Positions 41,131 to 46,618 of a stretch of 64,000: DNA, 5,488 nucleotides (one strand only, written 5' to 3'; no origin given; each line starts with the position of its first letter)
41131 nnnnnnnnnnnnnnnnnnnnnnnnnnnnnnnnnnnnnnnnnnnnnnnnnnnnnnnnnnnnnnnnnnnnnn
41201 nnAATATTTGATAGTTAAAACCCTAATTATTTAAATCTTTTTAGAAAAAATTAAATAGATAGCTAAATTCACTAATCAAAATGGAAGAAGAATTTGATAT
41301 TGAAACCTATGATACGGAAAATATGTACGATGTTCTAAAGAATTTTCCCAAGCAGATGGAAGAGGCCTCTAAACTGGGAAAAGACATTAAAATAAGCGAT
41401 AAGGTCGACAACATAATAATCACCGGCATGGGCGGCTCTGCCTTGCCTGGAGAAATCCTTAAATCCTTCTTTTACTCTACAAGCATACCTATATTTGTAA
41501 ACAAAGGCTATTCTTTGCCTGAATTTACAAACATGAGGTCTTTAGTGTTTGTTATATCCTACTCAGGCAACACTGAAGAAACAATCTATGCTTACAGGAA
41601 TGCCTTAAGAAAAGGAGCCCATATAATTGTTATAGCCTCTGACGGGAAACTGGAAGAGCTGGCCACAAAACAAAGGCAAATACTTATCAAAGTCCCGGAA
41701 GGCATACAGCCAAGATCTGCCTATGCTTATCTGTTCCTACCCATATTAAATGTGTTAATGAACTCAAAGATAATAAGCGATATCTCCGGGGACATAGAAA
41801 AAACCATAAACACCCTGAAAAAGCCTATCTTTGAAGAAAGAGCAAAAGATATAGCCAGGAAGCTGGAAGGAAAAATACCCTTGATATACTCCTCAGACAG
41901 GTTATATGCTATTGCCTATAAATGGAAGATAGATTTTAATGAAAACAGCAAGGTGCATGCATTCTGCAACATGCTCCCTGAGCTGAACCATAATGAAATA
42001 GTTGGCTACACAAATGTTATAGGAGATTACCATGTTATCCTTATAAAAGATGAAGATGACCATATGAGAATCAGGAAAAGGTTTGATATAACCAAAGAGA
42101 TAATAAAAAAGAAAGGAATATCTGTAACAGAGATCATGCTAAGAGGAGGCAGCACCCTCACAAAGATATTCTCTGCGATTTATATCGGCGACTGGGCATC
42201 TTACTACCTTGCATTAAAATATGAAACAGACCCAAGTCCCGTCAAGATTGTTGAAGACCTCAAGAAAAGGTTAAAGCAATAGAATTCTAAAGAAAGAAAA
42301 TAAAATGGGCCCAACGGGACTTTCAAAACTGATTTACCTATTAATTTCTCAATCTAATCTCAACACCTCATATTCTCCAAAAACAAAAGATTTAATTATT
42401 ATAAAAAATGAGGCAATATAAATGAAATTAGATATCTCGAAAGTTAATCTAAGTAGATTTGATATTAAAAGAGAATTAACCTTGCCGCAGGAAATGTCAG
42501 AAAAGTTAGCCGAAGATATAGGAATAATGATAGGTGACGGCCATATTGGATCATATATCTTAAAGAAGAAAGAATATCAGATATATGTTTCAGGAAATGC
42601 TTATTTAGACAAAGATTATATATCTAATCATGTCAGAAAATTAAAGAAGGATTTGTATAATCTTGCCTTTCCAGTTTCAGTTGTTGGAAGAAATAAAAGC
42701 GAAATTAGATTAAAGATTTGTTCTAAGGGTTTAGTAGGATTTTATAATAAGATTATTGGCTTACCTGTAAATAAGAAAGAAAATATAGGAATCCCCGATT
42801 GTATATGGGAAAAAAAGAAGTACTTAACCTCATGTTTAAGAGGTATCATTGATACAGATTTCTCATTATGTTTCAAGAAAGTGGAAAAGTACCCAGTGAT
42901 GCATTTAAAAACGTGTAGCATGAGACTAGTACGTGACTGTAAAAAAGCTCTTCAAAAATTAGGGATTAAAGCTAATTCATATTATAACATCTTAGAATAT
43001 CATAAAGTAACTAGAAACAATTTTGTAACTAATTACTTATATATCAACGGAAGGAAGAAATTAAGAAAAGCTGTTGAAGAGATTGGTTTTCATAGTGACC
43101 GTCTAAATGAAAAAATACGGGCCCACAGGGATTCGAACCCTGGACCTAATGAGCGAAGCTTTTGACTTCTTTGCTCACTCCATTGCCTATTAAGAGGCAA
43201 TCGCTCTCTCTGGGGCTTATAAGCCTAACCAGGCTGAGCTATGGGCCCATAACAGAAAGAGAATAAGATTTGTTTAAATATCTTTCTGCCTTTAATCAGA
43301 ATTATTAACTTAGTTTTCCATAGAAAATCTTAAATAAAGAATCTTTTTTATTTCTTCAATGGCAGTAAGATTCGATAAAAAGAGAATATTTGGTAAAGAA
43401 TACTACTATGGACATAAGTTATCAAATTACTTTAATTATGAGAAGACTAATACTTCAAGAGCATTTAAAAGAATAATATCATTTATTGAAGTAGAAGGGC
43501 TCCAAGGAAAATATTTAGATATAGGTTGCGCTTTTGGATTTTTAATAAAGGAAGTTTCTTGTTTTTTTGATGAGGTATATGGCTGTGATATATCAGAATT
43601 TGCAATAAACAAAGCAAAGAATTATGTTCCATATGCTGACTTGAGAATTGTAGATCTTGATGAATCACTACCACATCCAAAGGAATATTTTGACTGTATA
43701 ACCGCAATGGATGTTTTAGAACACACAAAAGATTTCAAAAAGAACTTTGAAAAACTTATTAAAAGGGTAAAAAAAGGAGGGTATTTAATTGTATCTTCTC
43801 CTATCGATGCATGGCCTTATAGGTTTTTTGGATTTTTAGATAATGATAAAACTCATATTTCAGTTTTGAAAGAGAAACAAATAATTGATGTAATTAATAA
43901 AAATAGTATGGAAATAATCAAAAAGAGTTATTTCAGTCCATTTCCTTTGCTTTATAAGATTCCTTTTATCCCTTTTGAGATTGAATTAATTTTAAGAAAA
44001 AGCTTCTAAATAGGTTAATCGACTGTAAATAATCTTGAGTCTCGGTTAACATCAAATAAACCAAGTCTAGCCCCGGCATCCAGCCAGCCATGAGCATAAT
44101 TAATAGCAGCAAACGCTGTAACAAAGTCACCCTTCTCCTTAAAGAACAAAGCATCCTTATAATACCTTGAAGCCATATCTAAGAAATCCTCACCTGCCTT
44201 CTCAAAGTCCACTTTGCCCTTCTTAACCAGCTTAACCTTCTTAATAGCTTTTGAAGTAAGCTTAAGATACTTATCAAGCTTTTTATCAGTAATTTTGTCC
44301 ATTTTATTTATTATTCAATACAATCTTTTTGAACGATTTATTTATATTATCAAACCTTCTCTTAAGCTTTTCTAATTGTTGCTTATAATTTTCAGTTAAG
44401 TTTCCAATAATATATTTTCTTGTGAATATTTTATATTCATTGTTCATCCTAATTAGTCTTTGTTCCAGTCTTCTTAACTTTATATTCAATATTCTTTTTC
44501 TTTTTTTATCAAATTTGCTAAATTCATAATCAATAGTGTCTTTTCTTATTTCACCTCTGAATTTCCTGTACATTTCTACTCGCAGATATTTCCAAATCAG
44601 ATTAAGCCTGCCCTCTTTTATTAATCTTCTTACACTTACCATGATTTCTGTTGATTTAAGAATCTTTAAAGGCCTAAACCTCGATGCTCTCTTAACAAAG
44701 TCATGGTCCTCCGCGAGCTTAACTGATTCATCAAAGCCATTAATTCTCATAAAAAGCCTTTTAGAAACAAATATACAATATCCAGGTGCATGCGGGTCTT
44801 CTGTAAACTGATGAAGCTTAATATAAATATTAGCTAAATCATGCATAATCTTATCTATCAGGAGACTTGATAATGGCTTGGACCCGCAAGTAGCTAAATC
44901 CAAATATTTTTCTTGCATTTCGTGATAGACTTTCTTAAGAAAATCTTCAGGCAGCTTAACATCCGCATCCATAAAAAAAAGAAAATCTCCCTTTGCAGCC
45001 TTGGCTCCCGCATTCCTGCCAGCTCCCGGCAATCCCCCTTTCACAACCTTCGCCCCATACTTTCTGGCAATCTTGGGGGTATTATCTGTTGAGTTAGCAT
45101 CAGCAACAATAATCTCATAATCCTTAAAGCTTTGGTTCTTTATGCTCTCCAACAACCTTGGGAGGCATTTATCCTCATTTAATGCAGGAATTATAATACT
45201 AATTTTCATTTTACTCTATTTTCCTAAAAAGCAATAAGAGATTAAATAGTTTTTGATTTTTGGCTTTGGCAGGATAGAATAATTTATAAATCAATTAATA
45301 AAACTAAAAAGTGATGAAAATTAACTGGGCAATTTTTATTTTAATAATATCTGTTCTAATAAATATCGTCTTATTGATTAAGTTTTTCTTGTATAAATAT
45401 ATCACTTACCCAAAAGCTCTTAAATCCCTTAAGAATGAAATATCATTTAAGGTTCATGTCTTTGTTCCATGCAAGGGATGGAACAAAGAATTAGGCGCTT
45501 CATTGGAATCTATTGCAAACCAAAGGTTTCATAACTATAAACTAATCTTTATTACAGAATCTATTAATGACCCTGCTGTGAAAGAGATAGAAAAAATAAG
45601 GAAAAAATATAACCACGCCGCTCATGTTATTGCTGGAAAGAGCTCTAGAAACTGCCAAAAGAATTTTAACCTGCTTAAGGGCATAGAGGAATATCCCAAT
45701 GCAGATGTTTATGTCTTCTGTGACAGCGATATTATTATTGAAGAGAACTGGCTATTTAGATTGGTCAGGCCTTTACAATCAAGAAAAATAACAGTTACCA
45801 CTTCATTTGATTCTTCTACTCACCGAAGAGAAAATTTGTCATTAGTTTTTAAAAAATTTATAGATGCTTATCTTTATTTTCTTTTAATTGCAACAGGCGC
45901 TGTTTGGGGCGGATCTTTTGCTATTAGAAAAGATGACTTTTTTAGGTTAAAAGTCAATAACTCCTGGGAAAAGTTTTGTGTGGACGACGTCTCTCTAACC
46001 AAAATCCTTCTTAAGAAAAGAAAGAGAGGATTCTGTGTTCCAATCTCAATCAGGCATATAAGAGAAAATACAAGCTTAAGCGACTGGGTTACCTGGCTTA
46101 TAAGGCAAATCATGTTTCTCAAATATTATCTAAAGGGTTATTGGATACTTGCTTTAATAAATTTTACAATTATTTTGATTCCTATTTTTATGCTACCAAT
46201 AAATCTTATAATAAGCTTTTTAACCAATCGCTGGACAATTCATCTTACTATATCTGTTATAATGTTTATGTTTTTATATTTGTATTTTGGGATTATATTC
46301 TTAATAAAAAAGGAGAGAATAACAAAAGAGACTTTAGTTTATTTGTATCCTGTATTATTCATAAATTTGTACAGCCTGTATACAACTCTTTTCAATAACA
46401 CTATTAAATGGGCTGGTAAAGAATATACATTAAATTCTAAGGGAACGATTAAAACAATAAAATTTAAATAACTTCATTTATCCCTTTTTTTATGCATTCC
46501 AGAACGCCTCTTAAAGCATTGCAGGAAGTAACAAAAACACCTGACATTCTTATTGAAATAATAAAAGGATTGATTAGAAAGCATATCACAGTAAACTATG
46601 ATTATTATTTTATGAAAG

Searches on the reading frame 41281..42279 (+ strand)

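Call 19: search_protein_families(library=pfam, proteins=[window:41281-42279:+], max_evalue=0.0001)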
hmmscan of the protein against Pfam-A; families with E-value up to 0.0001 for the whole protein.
window:41281-42279:+ (333 aa): 2 families
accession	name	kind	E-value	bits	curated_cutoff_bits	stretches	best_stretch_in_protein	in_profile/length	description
PF10432.14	bact-PGI_C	-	4.8e-54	182.8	24.5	1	185-331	2-151/151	Bacterial phospho-glucose isomerase C-terminal SIS domain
PF01380.27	SIS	-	5.4e-07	29.9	25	1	42-131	5-98/131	SIS domain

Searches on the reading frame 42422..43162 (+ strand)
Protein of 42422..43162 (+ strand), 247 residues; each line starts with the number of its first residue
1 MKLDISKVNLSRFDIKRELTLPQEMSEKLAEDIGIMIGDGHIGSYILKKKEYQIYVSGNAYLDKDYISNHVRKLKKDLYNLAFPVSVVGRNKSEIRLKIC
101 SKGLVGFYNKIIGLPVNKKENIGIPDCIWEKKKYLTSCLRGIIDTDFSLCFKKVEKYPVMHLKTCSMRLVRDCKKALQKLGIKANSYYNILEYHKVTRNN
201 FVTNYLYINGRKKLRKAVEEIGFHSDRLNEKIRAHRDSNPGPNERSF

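Call 19: search_protein_families(library=pfam, proteins=[window:42422-43162:+], max_evalue=0.0001)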
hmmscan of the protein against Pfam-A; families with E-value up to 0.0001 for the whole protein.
window:42422-43162:+ (247 aa): 1 family
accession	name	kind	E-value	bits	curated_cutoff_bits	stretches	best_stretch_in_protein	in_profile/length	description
PF14528.11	LAGLIDADG_3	-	6e-07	30.1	22.5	1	137-222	5-82/82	LAGLIDADG-like domain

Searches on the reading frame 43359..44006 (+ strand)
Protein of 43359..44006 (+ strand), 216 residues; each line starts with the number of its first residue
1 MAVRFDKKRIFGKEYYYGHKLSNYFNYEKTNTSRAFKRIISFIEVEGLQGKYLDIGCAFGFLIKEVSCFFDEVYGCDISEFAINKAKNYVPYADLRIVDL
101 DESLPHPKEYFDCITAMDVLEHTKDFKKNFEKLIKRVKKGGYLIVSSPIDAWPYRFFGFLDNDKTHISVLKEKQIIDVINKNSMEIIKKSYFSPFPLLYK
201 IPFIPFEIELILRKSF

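Call 19: search_protein_families(library=pfam, proteins=[window:43359-44006:+], max_evalue=0.0001)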
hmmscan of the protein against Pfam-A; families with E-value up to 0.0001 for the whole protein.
window:43359-44006:+ (216 aa): 6 families
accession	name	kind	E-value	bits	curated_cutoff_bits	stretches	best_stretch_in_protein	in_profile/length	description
PF13489.12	Methyltransf_23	-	1.1e-15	58.2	27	1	38-176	11-151/164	Methyltransferase domain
PF08241.18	Methyltransf_11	-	1.6e-14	54.7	21.2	1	53-145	1-95/95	Methyltransferase domain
PF08242.18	Methyltransf_12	-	1.4e-11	45.4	30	1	53-143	1-98/98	Methyltransferase domain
PF13847.12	Methyltransf_31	-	2.2e-11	44.1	27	1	51-149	6-113/145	Methyltransferase domain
PF13649.12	Methyltransf_25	-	2.8e-11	44.4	27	1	53-141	2-97/97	Methyltransferase domain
PF05401.17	NodS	-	9.5e-06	26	24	1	35-173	30-171/201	Nodulation protein S (NodS)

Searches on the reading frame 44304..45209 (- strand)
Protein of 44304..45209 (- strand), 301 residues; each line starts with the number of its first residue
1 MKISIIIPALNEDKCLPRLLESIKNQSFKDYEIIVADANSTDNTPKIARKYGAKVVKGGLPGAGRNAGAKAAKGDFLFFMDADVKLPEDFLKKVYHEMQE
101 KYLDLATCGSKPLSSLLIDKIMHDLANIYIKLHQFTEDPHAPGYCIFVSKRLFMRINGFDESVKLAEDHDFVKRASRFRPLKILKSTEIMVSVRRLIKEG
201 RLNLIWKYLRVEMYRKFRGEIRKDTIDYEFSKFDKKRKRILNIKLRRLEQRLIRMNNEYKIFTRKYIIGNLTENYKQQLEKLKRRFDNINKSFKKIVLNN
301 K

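Call 19: search_protein_families(library=pfam, proteins=[window:44304-45209:-], max_evalue=0.0001)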
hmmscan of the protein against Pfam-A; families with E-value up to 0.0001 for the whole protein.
window:44304-45209:- (301 aa): 4 families
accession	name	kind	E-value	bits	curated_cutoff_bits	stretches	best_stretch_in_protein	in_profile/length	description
PF00535.33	Glycos_transf_2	-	1.2e-28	100.6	23.3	1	4-111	1-116/168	Glycosyl transferase family 2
PF10111.15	Glyco_tranf_2_2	-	2.1e-09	37.7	27.3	1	4-178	1-202/276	Glycosyltransferase like family 2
PF13641.12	Glyco_tranf_2_3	-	4.7e-09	37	27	1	3-139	3-149/230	Glycosyltransferase like family 2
PF13506.12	Glyco_transf_21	-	6e-05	23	21.7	0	68-177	25-139/174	Glycosyl transferase family 21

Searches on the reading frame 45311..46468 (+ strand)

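Call 39: search_protein_families(library=pfam, proteins=[window:45311-46468:+], max_evalue=0.0001)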
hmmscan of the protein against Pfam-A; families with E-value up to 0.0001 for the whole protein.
window:45311-46468:+ (386 aa): 3 families
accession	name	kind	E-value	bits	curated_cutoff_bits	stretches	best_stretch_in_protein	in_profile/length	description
PF00535.33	Glycos_transf_2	-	2.3e-08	34.6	23.3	1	50-207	2-161/168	Glycosyl transferase family 2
PF13641.12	Glyco_tranf_2_3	-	6.4e-08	33.3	27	1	48-176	3-131/230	Glycosyltransferase like family 2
PF13506.12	Glyco_transf_21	-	7.6e-07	29.2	21.7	1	110-249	11-153/174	Glycosyl transferase family 21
